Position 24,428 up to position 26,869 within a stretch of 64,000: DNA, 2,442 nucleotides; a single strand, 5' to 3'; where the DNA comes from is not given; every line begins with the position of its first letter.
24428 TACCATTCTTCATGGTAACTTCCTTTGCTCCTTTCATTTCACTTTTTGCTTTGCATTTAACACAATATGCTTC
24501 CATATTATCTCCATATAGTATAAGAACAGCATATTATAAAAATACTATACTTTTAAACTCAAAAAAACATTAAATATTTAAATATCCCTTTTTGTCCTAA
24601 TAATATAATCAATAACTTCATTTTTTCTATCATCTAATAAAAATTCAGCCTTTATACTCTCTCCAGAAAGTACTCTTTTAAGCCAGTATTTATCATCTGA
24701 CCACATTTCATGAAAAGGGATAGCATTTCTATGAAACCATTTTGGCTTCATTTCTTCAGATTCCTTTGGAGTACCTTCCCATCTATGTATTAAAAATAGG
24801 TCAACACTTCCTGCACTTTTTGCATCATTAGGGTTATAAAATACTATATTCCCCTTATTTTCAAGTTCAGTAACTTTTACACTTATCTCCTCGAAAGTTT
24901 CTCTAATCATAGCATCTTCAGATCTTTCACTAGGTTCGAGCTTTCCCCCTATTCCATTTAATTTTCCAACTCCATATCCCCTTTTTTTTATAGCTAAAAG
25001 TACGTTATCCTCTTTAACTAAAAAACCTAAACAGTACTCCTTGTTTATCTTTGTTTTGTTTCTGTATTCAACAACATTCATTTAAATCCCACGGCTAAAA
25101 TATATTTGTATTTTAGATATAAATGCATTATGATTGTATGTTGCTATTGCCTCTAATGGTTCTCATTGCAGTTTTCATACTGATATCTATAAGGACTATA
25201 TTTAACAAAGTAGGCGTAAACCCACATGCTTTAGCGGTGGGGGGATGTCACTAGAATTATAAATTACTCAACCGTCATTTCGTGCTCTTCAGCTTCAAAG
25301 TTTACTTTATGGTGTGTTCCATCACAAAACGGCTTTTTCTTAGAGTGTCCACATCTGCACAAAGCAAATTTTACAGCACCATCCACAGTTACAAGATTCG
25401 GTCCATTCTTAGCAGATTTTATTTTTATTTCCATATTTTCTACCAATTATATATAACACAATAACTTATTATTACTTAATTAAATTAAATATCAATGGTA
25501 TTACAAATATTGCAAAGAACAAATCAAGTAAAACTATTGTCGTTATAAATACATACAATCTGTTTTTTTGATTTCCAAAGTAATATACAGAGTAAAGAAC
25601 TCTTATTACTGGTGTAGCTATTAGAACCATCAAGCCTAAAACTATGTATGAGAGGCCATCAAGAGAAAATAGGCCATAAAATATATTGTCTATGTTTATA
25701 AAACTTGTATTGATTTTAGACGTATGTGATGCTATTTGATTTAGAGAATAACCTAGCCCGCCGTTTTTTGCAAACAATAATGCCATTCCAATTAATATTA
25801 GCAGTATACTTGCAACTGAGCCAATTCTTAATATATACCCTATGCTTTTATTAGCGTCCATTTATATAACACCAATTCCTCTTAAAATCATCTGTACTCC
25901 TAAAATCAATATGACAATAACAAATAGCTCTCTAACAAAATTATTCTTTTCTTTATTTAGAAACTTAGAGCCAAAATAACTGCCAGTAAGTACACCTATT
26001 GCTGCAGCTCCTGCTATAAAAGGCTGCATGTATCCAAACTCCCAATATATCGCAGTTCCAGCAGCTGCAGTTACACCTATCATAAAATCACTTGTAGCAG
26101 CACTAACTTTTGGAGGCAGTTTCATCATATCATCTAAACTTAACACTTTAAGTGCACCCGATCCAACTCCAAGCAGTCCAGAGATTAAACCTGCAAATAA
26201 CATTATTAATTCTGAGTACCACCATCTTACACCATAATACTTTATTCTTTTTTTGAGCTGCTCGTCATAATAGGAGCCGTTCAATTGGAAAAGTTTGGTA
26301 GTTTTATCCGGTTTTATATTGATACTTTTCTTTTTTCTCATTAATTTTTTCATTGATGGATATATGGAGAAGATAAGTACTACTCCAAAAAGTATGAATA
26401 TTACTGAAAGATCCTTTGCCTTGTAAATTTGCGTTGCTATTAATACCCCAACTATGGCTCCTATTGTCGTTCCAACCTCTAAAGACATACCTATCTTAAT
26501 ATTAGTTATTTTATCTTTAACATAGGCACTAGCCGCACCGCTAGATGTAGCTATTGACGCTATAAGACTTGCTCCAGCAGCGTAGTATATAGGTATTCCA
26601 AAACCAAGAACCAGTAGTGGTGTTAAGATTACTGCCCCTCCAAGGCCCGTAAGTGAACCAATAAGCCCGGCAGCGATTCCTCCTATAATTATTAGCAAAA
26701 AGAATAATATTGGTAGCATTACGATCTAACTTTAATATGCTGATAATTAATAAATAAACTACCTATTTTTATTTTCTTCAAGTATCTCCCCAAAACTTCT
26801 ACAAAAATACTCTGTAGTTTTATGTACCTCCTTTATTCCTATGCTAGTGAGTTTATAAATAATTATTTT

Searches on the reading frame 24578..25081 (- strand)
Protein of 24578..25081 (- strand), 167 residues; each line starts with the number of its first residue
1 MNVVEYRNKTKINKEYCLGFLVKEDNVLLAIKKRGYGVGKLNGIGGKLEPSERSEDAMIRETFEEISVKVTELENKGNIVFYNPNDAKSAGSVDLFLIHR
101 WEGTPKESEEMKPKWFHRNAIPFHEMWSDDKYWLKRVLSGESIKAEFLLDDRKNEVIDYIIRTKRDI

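Call 32: search_protein_families(library=pfam, proteins=[window:24578-25081:-], max_evalue=0.1)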
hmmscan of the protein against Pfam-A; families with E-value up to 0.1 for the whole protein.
window:24578-25081:- (167 aa): 1 family
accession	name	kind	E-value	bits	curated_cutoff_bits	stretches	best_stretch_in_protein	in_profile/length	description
PF00293.34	NUDIX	-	4.1e-10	40.2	21.1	1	23-136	12-133/134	NUDIX domain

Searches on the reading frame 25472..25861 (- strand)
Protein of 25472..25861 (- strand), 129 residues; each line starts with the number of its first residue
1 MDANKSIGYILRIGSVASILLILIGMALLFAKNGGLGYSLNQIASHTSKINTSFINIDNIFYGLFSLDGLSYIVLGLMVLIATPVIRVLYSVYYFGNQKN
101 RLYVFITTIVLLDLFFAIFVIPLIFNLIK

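Call 32: search_protein_families(library=pfam, proteins=[window:25472-25861:-], max_evalue=0.1)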
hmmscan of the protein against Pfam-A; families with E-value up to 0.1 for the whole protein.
window:25472-25861:- (129 aa): 1 family
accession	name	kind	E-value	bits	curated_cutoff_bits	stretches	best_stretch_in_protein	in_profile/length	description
PF07843.16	DUF1634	-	9.7e-27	93.5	27.5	1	7-119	1-102/102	Protein of unknown function (DUF1634)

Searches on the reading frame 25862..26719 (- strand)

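Call 3: search_protein_families(library=pfam, proteins=[window:25862-26719:-], max_evalue=0.01)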
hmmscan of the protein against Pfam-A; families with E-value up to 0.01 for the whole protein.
window:25862-26719:- (285 aa): 2 families
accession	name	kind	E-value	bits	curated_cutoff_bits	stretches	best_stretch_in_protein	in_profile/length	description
PF01925.25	TauE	-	1.3e-45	156.4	32.6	1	10-277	1-237/237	Sulfite exporter TauE/SafE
PF07690.21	MFS_1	-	0.00089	18.7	33.4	1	81-258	127-292/347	Major Facilitator Superfamily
